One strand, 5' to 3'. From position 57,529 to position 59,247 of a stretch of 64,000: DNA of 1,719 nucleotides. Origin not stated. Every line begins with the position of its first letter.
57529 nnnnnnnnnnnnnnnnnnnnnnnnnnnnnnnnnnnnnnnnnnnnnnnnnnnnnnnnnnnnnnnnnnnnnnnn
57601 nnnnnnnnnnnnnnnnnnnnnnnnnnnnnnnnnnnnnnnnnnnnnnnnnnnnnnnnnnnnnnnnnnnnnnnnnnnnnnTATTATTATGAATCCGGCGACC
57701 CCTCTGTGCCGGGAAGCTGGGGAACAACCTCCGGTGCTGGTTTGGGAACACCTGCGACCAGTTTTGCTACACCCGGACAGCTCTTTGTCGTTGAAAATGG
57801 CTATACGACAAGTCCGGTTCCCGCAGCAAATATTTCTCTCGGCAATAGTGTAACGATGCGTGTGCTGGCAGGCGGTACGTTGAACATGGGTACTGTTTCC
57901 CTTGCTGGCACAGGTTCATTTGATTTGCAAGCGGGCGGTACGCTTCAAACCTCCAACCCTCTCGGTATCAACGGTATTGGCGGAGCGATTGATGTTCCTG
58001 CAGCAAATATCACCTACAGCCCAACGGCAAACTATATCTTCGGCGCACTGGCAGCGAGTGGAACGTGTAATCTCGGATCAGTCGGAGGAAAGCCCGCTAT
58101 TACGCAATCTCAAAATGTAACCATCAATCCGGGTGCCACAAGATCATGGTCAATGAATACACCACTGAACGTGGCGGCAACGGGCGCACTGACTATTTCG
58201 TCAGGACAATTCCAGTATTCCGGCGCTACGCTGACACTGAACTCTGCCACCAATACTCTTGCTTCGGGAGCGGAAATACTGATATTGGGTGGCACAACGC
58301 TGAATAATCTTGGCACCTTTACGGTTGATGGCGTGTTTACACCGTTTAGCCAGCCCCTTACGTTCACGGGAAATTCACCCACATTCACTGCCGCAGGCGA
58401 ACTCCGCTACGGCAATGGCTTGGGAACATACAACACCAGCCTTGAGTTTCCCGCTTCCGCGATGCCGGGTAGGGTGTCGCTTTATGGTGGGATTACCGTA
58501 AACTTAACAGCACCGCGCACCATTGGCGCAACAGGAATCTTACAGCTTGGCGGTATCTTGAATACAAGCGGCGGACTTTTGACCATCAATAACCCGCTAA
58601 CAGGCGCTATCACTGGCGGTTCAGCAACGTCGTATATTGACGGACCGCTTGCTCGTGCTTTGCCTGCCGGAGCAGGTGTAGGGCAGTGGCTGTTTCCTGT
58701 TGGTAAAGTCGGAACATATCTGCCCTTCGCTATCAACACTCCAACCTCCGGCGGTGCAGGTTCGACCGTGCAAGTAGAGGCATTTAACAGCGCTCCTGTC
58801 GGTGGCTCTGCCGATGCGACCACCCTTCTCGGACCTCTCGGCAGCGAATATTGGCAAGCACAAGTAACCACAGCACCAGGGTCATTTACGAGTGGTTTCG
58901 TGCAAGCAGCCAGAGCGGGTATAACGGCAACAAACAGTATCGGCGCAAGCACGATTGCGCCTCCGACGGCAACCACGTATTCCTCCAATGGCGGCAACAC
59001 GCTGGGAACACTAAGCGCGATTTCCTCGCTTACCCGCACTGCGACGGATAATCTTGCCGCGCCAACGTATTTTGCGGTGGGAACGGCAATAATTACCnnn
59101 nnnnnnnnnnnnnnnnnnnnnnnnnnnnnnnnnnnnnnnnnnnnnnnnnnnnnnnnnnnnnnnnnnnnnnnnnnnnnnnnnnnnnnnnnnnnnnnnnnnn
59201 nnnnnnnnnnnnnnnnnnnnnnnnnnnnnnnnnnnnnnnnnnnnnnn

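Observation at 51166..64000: Giant ORF (more than 12.8 kb, more than 4,270 codons) missing from the supplied ORF track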

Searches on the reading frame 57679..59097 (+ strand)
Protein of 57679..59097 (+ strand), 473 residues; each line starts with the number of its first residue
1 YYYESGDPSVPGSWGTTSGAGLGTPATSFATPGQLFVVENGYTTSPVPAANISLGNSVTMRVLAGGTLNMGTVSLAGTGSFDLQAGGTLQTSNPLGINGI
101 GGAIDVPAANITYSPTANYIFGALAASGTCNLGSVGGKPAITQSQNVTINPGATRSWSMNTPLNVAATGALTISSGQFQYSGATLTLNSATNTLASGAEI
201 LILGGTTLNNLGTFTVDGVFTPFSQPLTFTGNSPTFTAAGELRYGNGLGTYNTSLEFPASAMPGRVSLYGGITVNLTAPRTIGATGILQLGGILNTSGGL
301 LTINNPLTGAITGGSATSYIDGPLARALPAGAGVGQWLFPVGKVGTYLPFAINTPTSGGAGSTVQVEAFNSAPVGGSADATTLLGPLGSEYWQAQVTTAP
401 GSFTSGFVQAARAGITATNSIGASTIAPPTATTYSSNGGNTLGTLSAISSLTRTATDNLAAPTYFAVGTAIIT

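Call 12: find_homologous_proteins(query=window:57679-59097:+)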
Query window:57679-59097:+ (473 aa): 3 proteins with E <= 0.001 among 8000 candidates.
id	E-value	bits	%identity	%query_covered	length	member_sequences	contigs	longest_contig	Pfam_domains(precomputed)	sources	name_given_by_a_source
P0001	1.9e-13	68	38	50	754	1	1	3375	-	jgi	-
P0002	2.2e-8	52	35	62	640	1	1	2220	-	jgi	jgi:hypothetical protein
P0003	2.0e-7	49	33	65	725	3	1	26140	PF18962.8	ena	-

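Call 21: search_protein_representatives(alignment_id=A1)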
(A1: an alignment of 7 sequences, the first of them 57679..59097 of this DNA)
Query: 7 sequences, 465 profile positions. Proteins with E-value up to 0.001 (for the whole library): 1865; up to 1e-10: 630; up to 1e-30: 97. The best 150 are listed.
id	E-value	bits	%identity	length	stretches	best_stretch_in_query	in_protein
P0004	0.0e+00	2923.3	-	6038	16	1-465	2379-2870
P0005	0.0e+00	2542.3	-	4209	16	1-465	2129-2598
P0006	0.0e+00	1570.1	-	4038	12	1-464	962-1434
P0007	6.8e-273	921.9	-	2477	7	1-462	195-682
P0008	2.0e-249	844.6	-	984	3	1-464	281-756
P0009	3.6e-177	606.3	-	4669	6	1-464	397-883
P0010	3.7e-126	438.2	-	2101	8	15-318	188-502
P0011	6.5e-126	437.4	-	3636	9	1-312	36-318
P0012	3.1e-125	435.1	-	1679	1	1-464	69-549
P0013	4.8e-118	411.4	-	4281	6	48-286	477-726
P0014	3.1e-117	408.7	-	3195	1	1-463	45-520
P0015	1.4e-113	396.7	-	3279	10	59-320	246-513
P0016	1.5e-111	390.0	-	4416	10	43-440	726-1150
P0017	1.1e-100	354.2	-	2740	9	157-422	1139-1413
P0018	1.6e-100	353.6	-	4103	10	145-449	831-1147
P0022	9.7e-87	308.2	-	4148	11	1-79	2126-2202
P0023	9.2e-86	305.0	-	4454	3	1-437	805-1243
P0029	1.6e-80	287.7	-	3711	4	1-289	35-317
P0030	2.1e-78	280.7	-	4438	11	292-436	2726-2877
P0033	2.9e-74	267.1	-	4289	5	201-436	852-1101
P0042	1.3e-57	212.2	-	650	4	5-192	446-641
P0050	2.2e-49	185.1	-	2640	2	261-433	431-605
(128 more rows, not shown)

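Call 27: find_homologous_proteins(query=A1, max_evalue=0.00001)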
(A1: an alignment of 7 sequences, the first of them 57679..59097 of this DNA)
Query A1 (7 sequences) (473 aa, profile of the alignment): 16 proteins with E <= 0.00001 among 8000 candidates.
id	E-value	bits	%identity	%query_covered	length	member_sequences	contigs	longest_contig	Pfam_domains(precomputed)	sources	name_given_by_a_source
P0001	4.8e-29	120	38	50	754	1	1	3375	-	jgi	-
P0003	8.5e-23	99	33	65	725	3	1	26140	PF18962.8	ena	-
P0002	2.6e-21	94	35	62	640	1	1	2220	-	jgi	jgi:hypothetical protein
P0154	1.2e-17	82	35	16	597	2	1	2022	PF18962.8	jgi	jgi:hypothetical protein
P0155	1.4e-12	65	31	71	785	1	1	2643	-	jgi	jgi:hypothetical protein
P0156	1.9e-12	65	28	49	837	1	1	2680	-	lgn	-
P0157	2.6e-12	65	39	16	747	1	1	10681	PF18962.8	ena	-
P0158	7.3e-11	60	32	40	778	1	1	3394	PF18962.8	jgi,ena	-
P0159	2.8e-10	58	33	27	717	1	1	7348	PF18962.8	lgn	-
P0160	5.9e-9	53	41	16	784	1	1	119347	PF18962.8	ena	-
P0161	5.4e-8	50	30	18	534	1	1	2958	PF18962.8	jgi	jgi:hypothetical protein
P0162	5.7e-7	47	30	52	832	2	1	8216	PF18962.8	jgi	jgi:hypothetical protein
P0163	1.0e-6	46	27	63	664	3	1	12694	PF07603.18,PF19081.7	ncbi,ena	-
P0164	1.0e-6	46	27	63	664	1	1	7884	PF07603.18,PF19081.7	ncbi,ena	-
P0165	1.2e-6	46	27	36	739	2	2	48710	PF18962.8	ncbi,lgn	ncbi:MAG: T9SS type A sorting domain-containing protein [Bacteroidota bacterium]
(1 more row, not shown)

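Call 32: search_protein_families(library=pfam, proteins=[P0003, P0001, P0163, P0165, P0160, P0155, P0007, P0008], max_evalue=0.01)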
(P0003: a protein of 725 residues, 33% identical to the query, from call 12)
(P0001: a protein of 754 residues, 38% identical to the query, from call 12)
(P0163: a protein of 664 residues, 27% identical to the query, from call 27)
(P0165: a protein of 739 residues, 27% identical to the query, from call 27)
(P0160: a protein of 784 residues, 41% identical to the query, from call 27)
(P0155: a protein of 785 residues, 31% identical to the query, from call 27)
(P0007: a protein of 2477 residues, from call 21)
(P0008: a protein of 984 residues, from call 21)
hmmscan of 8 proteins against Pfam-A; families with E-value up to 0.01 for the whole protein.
P0003 (725 aa): 2 families
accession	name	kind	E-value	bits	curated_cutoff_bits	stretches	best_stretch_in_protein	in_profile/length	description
PF18962.6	Por_Secre_tail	-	1.9e-14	54.1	27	1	650-724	1-75/75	Secretion system C-terminal sorting domain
PF13585.12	CHU_C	-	0.0015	19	27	0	668-716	28-75/86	CHU_C Type IX secretion signal domain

P0001 (754 aa): 0 families

P0163 (664 aa): 2 families
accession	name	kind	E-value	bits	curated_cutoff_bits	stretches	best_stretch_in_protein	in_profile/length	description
PF07603.17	Lcl_C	-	2.2e-10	41.3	34.9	1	585-662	27-117/117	Lcl C-terminal domain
PF19081.6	Ig_7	-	2e-07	31.6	27.3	1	341-400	18-84/84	Ig-like domain CHU_C associated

P0165 (739 aa): 1 family
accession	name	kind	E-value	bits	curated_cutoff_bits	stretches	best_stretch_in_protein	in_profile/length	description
PF18962.6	Por_Secre_tail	-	9.4e-11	42.3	27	1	661-737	2-75/75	Secretion system C-terminal sorting domain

P0160 (784 aa): 1 family
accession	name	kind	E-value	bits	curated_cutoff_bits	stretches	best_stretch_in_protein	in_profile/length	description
PF18962.6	Por_Secre_tail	-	1.2e-08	35.5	27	1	707-770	1-64/75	Secretion system C-terminal sorting domain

P0155 (785 aa): 0 families

P0007 (2477 aa): 6 families
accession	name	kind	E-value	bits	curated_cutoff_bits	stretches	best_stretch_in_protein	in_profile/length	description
PF13517.12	FG-GAP_3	-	1.5e-39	134.8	26.9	6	926-988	1-60/61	FG-GAP-like repeat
PF13385.13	Laminin_G_3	-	1e-25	91.1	27.6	1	2067-2223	2-150/151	Concanavalin A-like lectin/glucanases superfamily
PF01839.29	FG-GAP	-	5.8e-14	52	22.1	2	920-948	3-37/37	FG-GAP repeat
PF02210.31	Laminin_G_2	-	3.6e-06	27.9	22.9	1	2128-2213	27-123/126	Laminin G domain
PF00054.30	Laminin_G_1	-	0.0002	22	24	1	2128-2182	28-83/131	Laminin G domain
PF16356.10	DUF4983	-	0.0084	17.1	26.4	0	2232-2261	2-31/88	Domain of unknown function (DUF4983)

P0008 (984 aa): 0 families

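Call 38: predict_structure(alignment_id=A2)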
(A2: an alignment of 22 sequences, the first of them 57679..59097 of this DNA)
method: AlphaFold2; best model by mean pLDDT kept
length: 473 residues; sequences in the alignment: 22
mean_pLDDT: 84.2   pTM: 0.85
mean pLDDT of the five models: 84.2, 82.1, 81.6, 81.5, 78.7
residues with pLDDT >= 90: 194; 70-90: 211; 50-70: 68; < 50: 0
segments of 3 or more residues with pLDDT < 50: none
pLDDT, mean of each block of 10 residues (from residue 1): 74 78 79 91 76 92 93 92 95 85 90 94 73 74 91 82 93 93 93 95 91 96 83 94 82 90 88 89 78 85 91 88 91 87 90 75 89 61 72 80 70 82 78 69 74 74 83 62
secondary structure, 60 per line:
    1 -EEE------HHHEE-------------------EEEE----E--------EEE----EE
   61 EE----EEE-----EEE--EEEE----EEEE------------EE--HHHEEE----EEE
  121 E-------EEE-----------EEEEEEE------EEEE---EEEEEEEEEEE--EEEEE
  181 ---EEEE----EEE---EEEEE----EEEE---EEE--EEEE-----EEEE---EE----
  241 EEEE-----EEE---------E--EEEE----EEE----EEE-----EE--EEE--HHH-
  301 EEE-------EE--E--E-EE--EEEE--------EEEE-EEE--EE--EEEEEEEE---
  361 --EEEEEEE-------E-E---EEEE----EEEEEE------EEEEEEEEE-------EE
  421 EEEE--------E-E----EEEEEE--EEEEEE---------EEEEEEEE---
elements in order: E2-4 E35-38 E52-54 E59-62 E67-69 E75-77 E80-83 E88-91 E111-113 E118-121 E129-131 E143-149 E156-159 E163-173 E176-180 E184-187 E192-194 E198-202 E207-210 E214-216 E219-222 E228-231 E241-244 E250-252 E265-268 E273-275 E280-282 E292-294 E301-303 E324-327 E336-339 E341-343 E350-357 E363-369 E383-386 E391-396 E403-411 E419-424 E440-445 E448-453 E463-470

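Call 41: fold_search(model_id=the predicted structure, library=pdb)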
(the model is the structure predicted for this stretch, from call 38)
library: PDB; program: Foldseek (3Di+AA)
matches with E <= 10: 108; with E <= 0.001: 0
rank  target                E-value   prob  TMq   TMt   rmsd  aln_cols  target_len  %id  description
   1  4q1q_A                8.8e-03  0.69  0.17  0.25  13.0       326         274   14  Crystal structure of TibC-catalyzed hyper-glycosylated TibA55-350 fragment (released 2014-09-17)
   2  6svk_B                9.6e-02  0.91  0.17  0.45   8.4       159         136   12  human Myeloid-derived growth factor (MYDGF) (released 2019-11-27)
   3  6svk_A                1.0e-01  0.91  0.17  0.46   8.6       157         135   11  human Myeloid-derived growth factor (MYDGF) (released 2019-11-27)
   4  6svl_N                1.9e-01  0.90  0.18  0.50   7.7       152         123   12  human Myeloid-derived growth factor (MYDGF) in complex with neutralizing Fab (released 2019-11-27)
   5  6svl_J                2.0e-01  0.75  0.16  0.45   8.1       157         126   11  human Myeloid-derived growth factor (MYDGF) in complex with neutralizing Fab (released 2019-11-27)
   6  6m3q_E                4.2e-01  0.75  0.19  0.19   6.5       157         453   10  Crystal structure of AnkB/beta4-spectrin complex (released 2020-05-13)
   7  4xqf                  4.2e-01  0.10  0.17  0.15  15.2       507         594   12  Tailspike protein mutant E372Q (delta D470/N471) of E. coli bacteriophage HK620 (released 2016-01-27)
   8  7kob                  6.0e-01  0.13  0.18  0.21  13.7       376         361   12  Crystal structure of antigen 43b from Escherichia coli CFT073 (released 2022-03-09)
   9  4xle_A                6.3e-01  0.09  0.19  0.17  15.2       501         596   12  Tailspike protein double mutant D339N/E372A of E. coli bacteriophage HK620 in complex with hexasaccharide (released 2016-01-20)
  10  6o6w_MODEL_1_A        7.2e-01  0.44  0.17  0.42   9.3       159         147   12  Solution structure of human myeloid-derived growth factor (released 2019-11-13)
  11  6g0x_A                8.6e-01  0.11  0.23  0.19  14.8       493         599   12  TAILSPIKE PROTEIN OF E. COLI BACTERIOPHAGE HK620 IN COMPLEX WITH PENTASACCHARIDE (released 2018-04-04)
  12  2vbm_A                1.0e+00  0.05  0.18  0.17  15.9       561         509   10  Tailspike protein of bacteriophage Sf6 complexed with tetrasaccharide (released 2008-04-22)
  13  5gai_0                1.1e+00  0.03  0.14  0.11  17.2       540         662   11  Probabilistic Structural Models of Mature P22 Bacteriophage Portal, Hub, and Tailspike proteins (released 2016-02-17)
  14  4xop_A                1.1e+00  0.05  0.17  0.15  16.1       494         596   13  Tailspike protein double mutant D339N/E372Q of E. coli bacteriophage HK620 in complex with hexasaccharide (released 2016-01-27)
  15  7jvi_A                1.2e+00  0.11  0.19  0.21  15.4       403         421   12  Crystal structure of a beta-helix domain retrieved from capybara gut metagenome (released 2021-09-08)
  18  7koh_B                1.4e+00  0.11  0.20  0.18  12.6       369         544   14  Crystal structure of antigen 43 from Escherichia coli EDL933 (released 2022-03-09)
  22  7koh_C                2.0e+00  0.05  0.15  0.14  14.3       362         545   14  Crystal structure of antigen 43 from Escherichia coli EDL933 (released 2022-03-09)
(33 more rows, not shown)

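Call 43: search_protein_families(library=ncbifam, proteins=[window:57679-59097:+], max_evalue=10)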
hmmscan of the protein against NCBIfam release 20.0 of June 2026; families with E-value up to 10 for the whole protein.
window:57679-59097:+ (473 aa): 0 families

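Call 46: list_cluster_members(proteins=[P0011, P0013, P0016, P0022, P0023, P0029, P0030, P0033, P0042, P0010])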
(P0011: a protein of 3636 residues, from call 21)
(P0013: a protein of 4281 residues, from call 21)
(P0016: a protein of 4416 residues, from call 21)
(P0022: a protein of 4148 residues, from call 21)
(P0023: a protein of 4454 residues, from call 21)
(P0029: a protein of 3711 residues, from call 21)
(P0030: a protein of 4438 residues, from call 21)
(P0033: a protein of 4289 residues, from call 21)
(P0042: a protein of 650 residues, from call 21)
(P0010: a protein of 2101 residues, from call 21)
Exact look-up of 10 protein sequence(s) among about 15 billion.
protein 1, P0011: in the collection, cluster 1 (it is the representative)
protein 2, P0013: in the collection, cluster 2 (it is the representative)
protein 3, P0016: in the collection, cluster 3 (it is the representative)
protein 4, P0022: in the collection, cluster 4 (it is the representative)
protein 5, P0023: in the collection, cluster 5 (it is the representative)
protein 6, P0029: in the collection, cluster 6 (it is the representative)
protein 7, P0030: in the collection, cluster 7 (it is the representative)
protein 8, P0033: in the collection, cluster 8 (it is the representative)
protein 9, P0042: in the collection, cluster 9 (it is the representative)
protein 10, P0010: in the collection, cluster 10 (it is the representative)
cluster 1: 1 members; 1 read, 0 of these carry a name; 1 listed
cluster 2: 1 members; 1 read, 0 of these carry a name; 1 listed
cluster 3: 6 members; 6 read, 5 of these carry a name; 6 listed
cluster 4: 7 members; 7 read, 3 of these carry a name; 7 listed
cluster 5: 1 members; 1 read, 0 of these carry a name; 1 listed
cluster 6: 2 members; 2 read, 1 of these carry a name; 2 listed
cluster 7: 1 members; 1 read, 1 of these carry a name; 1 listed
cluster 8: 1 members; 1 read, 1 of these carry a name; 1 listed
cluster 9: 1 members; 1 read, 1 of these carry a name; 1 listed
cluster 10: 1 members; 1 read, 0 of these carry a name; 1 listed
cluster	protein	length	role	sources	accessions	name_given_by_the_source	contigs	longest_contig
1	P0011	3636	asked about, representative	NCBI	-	-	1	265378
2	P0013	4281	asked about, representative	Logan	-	-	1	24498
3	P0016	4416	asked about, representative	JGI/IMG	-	Leucine-rich repeat (LRR) protein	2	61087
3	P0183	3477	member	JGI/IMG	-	Leucine-rich repeat (LRR) protein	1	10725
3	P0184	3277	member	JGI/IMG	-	Leucine-rich repeat (LRR) protein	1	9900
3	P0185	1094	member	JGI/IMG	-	Leucine-rich repeat (LRR) protein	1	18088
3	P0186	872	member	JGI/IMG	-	hypothetical protein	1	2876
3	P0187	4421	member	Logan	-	-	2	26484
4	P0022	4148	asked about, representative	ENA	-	-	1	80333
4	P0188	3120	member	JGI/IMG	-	Leucine-rich repeat (LRR) protein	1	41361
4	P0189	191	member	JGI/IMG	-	hypothetical protein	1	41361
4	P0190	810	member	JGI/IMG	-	hypothetical protein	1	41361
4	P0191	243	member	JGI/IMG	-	-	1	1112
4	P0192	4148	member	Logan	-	-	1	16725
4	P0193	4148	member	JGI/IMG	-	-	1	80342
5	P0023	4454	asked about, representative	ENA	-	-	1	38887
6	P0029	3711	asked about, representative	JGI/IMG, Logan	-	Leucine-rich repeat (LRR) protein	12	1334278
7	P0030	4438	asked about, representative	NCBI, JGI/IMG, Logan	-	Leucine-rich repeat (LRR) protein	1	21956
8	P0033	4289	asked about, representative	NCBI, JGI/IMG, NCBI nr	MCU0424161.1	MAG: IPT/TIG domain-containing protein [Candidatus Kapabacteria bacterium] | Leucine-rich repeat (LRR) protein/sugar lactone lactonase YvrE | IPT/TIG domain-containing protein [Candidatus Kapabacteria bacterium]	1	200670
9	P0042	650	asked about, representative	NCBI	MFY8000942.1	MAG: hypothetical protein ACOVSW_20285, partial [Candidatus Kapaibacteriota bacterium]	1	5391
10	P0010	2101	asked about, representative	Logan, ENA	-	-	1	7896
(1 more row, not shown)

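Call 48: search_protein_families(library=pfam, proteins=[P0033], max_evalue=0.01)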
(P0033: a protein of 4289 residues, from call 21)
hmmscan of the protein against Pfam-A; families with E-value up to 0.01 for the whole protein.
P0033 (4289 aa): 16 families
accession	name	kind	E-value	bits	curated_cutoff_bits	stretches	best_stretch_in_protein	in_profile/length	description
PF01436.27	NHL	-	1.2e-29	101.3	20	2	699-724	1-26/28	NHL repeat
PF13855.12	LRR_8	-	4.4e-23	81.2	27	4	3423-3482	2-61/61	Leucine rich repeat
PF00560.39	LRR_1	-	2.9e-19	65.5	20.6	0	3448-3469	2-23/23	Leucine Rich Repeat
PF12799.13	LRR_4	-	3.6e-17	62.4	27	2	3353-3385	3-33/44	Leucine Rich repeats (2 copies)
PF20144.5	TIG_SUH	-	4e-14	53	24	0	2186-2240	2-55/94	TIG domain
PF25021.1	TEN_NHL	-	1.5e-11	44.3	27.1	1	2907-2958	130-178/357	Teneurin NHL domain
PF23598.1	LRR_14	-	1.4e-10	40.9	40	1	3333-3479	54-198/353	Leucine-rich repeat region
PF08450.18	SGL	-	4e-08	33.6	26.3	0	694-729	177-213/246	SMP-30/Gluconolactonase/LRE-like region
PF22544.2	HYDIN_VesB_CFA65-like_Ig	-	9.9e-08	32.6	25.5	1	3837-3914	7-86/100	HYDIN/CFA65/VesB-like, Ig-like domain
PF18962.6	Por_Secre_tail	-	1.9e-07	31.7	27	1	4212-4280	3-68/75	Secretion system C-terminal sorting domain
PF17164.10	DUF5122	-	4.3e-07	30.5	27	0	119-148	6-34/36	Domain of unknown function (DUF5122) beta-propeller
PF14874.12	PapD-like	-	0.00072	20.1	27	0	3834-3917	5-91/102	Flagellar-associated PapD-like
PF13895.12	Ig_2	-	0.0031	18.1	27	0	3656-3710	31-78/79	Immunoglobulin domain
PF07610.17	DUF1573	-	0.0036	17.7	26.1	0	3838-3913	6-82/98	Protein of unknown function (DUF1573)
PF13927.12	Ig_3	-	0.0084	17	30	1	3656-3696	33-78/78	Immunoglobulin domain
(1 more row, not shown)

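Call 63: search_solved_structures(query=A1, max_evalue=1)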
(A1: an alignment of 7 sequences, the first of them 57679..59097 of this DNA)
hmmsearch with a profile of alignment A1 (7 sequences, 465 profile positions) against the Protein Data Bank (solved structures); distinct sequences matched with E-value up to 1: 0.

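Call 75: fold_search(model_id=the predicted structure, library=viral)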
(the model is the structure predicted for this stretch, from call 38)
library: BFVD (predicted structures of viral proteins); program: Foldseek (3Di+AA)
matches with E <= 10: 255; with E <= 0.001: 0
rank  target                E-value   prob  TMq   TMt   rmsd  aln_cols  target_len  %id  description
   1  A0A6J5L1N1            1.5e-02  0.21  0.16  0.12  18.9       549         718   15  Uncharacterized protein [uncultured Caudovirales phage]
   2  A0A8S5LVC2            1.7e-02  0.18  0.09  0.15  20.5       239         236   13  Tail fiber protein [Podoviridae sp. ctrub15]
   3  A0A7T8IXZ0            2.6e-02  0.30  0.19  0.15  20.4       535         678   12  Tailspike protein [Acinetobacter phage Pipo]
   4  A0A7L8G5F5            3.1e-02  0.15  0.15  0.10  18.6       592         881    8  (no name in the UniProt tables at hand)
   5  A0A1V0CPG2            3.1e-02  0.15  0.13  0.07  17.4       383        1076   11  (no name in the UniProt tables at hand)
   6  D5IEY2                6.4e-02  0.14  0.16  0.14  16.9       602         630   10  Uncharacterized protein [Sulfolobus turreted icosahedral virus 2]
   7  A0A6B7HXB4            8.4e-02  0.13  0.18  0.16  17.1       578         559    9  Uncharacterized protein [Vibrio phage vB_VpaP_MGD2]
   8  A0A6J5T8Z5            8.8e-02  0.23  0.16  0.13  15.6       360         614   14  Uncharacterized protein [uncultured Caudovirales phage]
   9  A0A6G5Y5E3            8.8e-02  0.12  0.16  0.13  17.8       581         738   12  (no name in the UniProt tables at hand)
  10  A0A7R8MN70            1.0e-01  0.15  0.19  0.15  16.5       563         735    9  (no name in the UniProt tables at hand)
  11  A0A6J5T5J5            1.0e-01  0.08  0.11  0.09  24.4       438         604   12  Uncharacterized protein [uncultured Caudovirales phage]
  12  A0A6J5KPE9            1.1e-01  0.10  0.15  0.10  18.1       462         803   13  Uncharacterized protein [uncultured Caudovirales phage]
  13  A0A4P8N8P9            1.1e-01  0.11  0.16  0.15  15.5       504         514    9  Uncharacterized protein [Rheinheimera phage Barba21A]
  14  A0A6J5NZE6            1.4e-01  0.14  0.18  0.18  15.9       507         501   11  Pectate lyase superfamily protein [uncultured Caudovirales phage]
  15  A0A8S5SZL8            1.5e-01  0.08  0.14  0.10  20.4       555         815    8  Pectate lyase [Podoviridae sp. ctnWS46]
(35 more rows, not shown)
